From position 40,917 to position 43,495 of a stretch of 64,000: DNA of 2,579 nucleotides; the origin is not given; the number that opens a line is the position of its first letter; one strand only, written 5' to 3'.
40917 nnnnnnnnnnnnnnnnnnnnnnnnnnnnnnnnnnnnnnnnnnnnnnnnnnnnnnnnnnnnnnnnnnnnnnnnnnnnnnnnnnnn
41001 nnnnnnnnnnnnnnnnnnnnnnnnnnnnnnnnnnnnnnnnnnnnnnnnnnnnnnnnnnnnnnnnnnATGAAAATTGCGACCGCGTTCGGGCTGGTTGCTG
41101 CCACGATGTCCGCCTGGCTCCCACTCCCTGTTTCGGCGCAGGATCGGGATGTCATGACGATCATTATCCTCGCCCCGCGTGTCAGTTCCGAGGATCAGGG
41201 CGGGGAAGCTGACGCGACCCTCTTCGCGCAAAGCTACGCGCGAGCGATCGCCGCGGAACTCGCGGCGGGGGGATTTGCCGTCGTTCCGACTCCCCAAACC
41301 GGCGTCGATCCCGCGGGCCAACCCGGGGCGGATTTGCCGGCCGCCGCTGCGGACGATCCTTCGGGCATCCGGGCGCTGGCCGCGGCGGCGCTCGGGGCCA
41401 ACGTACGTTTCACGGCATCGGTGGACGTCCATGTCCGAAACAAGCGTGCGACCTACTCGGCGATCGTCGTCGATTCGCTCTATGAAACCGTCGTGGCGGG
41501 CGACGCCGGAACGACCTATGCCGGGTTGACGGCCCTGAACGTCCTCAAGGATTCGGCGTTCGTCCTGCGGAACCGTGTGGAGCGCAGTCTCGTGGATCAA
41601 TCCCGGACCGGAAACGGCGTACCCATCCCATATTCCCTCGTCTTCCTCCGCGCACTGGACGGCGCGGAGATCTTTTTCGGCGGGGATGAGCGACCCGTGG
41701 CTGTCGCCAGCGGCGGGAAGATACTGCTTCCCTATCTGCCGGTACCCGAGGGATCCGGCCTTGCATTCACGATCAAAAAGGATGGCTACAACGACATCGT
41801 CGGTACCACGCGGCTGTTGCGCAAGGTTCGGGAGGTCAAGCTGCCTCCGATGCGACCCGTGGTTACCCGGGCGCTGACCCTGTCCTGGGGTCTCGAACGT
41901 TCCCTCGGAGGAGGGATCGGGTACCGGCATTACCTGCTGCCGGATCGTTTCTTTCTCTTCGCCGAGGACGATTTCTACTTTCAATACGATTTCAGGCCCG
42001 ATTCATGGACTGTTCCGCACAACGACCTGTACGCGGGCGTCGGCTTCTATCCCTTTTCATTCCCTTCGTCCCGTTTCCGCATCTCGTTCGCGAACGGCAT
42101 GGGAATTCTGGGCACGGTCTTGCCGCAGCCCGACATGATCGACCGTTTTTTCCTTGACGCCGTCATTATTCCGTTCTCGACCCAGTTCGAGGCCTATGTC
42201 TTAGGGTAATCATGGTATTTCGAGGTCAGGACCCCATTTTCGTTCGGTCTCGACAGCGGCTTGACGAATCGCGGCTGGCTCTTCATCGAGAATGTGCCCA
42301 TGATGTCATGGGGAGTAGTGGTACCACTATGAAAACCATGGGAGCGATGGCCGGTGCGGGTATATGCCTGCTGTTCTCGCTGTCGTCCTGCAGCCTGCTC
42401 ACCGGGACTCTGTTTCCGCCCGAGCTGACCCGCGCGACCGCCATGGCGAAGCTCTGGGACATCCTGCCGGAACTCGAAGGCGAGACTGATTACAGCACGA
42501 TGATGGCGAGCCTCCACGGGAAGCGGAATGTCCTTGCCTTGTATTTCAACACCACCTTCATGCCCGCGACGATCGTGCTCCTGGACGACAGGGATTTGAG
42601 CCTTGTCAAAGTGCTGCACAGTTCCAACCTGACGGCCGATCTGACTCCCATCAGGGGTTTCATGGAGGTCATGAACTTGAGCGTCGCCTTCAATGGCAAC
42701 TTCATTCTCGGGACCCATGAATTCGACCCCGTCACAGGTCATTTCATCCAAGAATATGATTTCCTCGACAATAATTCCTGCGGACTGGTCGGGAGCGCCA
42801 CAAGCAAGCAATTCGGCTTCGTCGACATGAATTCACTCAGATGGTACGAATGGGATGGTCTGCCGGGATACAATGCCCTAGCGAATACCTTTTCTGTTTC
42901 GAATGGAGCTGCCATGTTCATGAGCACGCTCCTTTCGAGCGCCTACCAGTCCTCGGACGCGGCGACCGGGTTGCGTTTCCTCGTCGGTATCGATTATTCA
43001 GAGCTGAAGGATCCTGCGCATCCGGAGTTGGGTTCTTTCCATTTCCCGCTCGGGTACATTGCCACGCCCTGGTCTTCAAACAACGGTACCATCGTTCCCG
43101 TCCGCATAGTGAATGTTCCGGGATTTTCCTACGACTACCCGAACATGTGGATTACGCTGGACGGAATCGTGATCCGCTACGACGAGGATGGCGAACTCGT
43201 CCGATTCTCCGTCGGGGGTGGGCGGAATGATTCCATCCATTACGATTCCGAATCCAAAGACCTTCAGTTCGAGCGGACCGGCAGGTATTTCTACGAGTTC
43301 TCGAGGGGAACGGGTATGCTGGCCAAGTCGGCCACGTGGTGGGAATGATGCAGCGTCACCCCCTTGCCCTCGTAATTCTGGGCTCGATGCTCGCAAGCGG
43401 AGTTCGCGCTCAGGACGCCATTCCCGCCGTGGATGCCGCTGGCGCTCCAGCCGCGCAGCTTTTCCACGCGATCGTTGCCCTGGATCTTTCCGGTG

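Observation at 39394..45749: Sensor adenylate cyclase followed by an alternating (PEGA-like beta-rich protein, lipoprotein) x2 cluster of unknown function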

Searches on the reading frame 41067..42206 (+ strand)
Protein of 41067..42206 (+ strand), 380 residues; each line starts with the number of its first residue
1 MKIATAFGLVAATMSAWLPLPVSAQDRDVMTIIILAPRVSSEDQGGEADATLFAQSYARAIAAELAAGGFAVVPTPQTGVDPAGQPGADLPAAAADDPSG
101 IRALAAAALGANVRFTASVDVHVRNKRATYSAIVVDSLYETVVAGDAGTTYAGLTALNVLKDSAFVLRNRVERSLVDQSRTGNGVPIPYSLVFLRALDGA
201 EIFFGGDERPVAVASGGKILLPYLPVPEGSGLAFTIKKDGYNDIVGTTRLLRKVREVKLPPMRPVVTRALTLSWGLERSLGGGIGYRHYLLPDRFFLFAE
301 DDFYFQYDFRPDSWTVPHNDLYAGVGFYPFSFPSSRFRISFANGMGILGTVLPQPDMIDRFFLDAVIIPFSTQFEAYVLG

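Call 4: search_protein_families(library=pfam, proteins=[window:41067-42206:+], max_evalue=1)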
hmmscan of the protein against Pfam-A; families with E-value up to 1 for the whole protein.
window:41067-42206:+ (380 aa): 0 families

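Call 5: search_protein_families(library=ncbifam, proteins=[window:41067-42206:+], max_evalue=1)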
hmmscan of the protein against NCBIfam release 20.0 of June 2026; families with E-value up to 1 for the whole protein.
window:41067-42206:+ (380 aa): 2 families
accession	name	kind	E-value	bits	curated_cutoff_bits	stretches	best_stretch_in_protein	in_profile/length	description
NF058666.1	D_CycloSer_DcsG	equivalog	0.1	11.7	360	1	32-112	171-240/298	D-cycloserine synthetase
NF000241.1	MPH_3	exception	0.12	11.6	500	1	41-73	245-277/293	Mph(E)/Mph(G) family macrolide 2'-phosphotransferase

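Call 9: find_encoding_contigs(protein=window:41067-42206:+, flank=10000, max_places=6)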
Protein window:41067-42206:+ (380 aa): no gene with exactly this product is on record in the collection.

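Call 10: find_homologous_proteins(query=window:41067-42206:+, max_evalue=0.001)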
Query window:41067-42206:+ (380 aa): 2 proteins with E <= 0.001 among 8000 candidates.
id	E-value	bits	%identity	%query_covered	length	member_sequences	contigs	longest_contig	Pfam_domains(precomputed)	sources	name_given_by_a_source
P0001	4.1e-228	775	100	92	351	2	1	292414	-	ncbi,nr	ncbi:MAG: hypothetical protein NT080_14220 [Spirochaetes bacterium]|nr:hypothetical protein [Spiroch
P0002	1.1e-112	395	51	95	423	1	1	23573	-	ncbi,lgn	-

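Call 11: find_encoding_contigs(protein=P0002, flank=10000, max_places=4)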
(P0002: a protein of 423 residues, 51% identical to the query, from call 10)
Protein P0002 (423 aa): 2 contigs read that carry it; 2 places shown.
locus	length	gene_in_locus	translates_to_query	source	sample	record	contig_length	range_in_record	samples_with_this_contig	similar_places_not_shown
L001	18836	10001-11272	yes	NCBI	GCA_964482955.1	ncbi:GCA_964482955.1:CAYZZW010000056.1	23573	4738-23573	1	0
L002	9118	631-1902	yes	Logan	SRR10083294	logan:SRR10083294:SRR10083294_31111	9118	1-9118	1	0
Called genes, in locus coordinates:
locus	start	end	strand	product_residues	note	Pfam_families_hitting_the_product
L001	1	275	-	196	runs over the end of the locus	PF02508:Rnf-Nqr (weak)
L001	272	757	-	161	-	-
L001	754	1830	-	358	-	PF03116:NQR2_RnfD_RnfE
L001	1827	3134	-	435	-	PF13375:RnfC_N, PF01512:Complex1_51K, PF13237:Fer4_10 (faint), PF13534:Fer4_17 (faint), PF12838:Fer4_7, PF13183:Fer4_8 (weak), PF13187:Fer4_9, PF14697:Fer4_21 (weak), +5 more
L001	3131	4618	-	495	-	-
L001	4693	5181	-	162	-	PF02681:DUF212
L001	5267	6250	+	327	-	PF01479:S4 (weak), PF00849:PseudoU_synth_2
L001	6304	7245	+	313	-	PF01145:Band_7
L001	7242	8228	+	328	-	PF01145:Band_7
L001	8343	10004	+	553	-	PF00672:HAMP, PF00211:Guanylate_cyc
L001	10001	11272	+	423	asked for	-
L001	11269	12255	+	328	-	-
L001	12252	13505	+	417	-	-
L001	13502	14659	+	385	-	-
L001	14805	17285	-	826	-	-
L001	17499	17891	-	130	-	PF25984:BSH_YknX (faint), PF25917:BSH_RND (weak), PF25973:BSH_CzcB (faint), PF00364:Biotin_lipoyl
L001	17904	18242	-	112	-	PF04277:OAD_gamma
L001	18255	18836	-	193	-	?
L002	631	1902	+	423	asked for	-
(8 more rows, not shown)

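Call 12: find_encoding_contigs(protein=P0001, flank=10000, max_places=2)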
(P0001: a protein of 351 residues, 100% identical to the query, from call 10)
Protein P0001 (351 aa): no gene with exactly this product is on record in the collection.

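Call 65: list_cluster_members(proteins=[L001:11269-12252:+, L004:7033-8001:+, L009:6997-8001:+, L010:7027-7992:+, L006:4487-5443:+, L001:13502-14656:+, L004:9230-10282:+, L009:9233-10321:+, L010:9275-10393:+, L003:1875-3059:+])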
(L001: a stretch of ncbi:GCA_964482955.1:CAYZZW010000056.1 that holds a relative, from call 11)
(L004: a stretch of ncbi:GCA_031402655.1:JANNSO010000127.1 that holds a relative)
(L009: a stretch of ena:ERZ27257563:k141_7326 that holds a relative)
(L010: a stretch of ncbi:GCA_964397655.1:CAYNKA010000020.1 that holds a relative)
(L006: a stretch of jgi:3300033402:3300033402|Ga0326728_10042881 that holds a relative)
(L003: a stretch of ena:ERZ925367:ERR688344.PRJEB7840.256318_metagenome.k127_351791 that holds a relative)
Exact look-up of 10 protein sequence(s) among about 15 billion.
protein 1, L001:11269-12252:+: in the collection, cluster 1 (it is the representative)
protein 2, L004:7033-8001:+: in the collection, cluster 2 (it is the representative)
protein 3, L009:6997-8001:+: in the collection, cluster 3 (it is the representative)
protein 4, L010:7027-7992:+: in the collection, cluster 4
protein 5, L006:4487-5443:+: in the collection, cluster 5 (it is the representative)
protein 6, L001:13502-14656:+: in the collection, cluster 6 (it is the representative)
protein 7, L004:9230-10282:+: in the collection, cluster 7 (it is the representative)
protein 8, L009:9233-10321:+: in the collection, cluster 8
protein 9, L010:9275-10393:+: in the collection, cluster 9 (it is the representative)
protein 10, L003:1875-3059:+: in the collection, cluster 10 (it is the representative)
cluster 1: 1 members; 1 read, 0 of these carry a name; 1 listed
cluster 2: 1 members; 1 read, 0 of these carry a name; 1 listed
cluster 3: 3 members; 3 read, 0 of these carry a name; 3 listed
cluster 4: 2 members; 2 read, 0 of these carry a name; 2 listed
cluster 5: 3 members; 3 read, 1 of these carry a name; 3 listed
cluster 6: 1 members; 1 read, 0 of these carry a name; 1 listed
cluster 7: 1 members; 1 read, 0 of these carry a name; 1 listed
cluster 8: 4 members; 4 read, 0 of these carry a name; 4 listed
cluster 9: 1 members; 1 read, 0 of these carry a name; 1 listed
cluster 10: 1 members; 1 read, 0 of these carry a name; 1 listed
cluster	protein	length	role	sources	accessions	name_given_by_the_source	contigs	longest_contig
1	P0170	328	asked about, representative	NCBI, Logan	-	-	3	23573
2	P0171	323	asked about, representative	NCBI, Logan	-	-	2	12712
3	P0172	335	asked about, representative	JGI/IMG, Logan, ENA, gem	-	-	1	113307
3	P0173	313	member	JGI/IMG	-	-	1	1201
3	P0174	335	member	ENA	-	-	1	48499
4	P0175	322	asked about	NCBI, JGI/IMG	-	-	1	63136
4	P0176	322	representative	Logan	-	-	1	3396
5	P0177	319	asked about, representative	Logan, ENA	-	-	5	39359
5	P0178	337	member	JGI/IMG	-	hypothetical protein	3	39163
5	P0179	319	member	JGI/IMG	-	-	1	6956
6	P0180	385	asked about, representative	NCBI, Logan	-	-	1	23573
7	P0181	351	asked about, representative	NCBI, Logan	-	-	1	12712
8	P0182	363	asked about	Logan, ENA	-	-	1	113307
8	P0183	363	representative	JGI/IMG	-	-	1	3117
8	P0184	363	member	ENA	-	-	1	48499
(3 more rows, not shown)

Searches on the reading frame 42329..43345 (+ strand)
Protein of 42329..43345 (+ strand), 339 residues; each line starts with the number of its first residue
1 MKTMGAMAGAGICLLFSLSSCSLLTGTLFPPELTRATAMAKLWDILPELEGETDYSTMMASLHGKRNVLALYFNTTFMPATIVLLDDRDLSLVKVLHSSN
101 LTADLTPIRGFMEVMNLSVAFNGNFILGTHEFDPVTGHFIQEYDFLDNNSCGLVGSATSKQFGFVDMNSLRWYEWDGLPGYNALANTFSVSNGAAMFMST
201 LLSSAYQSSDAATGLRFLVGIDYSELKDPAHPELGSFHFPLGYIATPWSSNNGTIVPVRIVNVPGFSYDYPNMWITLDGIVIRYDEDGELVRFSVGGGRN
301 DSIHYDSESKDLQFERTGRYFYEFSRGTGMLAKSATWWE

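Call 4: search_protein_families(library=pfam, proteins=[window:42329-43345:+], max_evalue=1)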
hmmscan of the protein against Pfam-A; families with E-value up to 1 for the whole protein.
window:42329-43345:+ (339 aa): 2 families
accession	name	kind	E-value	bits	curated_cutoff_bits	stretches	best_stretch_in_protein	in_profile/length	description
PF10049.14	DUF2283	-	0.033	14.8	23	1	277-293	27-43/49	Protein of unknown function (DUF2283)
PF02239.22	Cytochrom_D1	-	0.19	10.6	25.5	0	75-106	94-125/368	Cytochrome D1 heme domain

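Call 5: search_protein_families(library=ncbifam, proteins=[window:42329-43345:+], max_evalue=1)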
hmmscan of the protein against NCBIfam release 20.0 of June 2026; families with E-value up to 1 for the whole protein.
window:42329-43345:+ (339 aa): 0 families

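Call 61: search_solved_structures(query=A6, max_evalue=1)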
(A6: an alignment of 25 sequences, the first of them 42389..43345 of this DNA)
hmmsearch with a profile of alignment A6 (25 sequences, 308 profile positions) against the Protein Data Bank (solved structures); distinct sequences matched with E-value up to 1: 2.
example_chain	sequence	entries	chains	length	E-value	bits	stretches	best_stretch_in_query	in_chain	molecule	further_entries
5yzv_A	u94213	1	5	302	0.0066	19.7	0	244-289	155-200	Probable serine/threonine-protein kinase PkwA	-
1vbw_A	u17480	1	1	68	0.75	13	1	221-250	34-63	trypsin inhibitor BGIT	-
